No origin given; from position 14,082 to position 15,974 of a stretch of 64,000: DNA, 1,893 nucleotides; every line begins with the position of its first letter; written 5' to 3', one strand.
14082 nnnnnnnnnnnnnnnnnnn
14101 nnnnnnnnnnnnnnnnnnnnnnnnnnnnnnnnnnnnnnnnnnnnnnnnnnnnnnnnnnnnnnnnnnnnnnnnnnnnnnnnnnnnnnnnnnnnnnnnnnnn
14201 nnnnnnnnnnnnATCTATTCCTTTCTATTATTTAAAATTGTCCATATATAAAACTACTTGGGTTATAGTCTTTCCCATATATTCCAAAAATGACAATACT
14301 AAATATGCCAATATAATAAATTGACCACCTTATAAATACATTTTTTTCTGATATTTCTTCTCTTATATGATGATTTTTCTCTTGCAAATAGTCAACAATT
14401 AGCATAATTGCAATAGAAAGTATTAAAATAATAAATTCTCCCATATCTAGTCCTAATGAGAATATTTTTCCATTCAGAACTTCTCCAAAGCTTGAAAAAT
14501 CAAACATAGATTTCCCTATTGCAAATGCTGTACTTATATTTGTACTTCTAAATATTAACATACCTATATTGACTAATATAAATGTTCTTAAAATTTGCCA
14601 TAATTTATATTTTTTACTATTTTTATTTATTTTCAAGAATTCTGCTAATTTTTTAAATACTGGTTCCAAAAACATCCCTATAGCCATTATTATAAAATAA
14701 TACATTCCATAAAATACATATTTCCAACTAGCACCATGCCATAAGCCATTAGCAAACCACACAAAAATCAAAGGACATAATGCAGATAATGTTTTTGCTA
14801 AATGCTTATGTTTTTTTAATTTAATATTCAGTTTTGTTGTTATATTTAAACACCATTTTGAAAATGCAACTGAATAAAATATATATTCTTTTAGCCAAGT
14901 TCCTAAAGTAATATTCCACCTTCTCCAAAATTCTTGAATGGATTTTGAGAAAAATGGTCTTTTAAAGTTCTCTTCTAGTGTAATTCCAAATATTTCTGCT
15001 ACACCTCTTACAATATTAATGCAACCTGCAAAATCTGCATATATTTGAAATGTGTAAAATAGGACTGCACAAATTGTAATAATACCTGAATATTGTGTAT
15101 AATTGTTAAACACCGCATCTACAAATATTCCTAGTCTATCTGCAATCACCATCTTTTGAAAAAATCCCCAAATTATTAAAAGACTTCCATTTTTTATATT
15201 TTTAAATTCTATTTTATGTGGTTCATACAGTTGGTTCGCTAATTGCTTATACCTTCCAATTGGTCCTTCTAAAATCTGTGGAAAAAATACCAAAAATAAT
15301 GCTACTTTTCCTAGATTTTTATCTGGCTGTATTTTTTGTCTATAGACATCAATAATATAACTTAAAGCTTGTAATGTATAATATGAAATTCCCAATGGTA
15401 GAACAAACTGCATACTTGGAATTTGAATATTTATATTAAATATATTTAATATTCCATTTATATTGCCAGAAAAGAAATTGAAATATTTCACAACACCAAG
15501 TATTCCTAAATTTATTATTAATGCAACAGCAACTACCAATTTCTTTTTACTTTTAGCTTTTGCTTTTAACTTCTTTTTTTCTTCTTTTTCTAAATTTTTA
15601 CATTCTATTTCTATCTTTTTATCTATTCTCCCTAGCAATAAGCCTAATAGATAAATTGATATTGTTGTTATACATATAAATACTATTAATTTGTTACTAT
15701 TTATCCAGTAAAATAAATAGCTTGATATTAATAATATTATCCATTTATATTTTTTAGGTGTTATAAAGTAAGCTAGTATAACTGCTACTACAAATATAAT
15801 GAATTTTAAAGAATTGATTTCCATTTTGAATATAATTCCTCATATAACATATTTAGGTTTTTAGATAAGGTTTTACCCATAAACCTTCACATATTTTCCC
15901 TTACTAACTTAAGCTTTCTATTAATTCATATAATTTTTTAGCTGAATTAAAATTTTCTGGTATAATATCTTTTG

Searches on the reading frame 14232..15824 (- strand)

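Call 10: search_protein_families(library=pfam, proteins=[window:14232-15824:-])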
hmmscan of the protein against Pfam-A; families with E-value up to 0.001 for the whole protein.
window:14232-15824:- (530 aa): 1 family
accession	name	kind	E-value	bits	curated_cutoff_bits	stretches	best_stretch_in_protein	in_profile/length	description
PF03062.24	MBOAT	-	8.9e-15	55.2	27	1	173-320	83-250/337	MBOAT, membrane-bound O-acyltransferase family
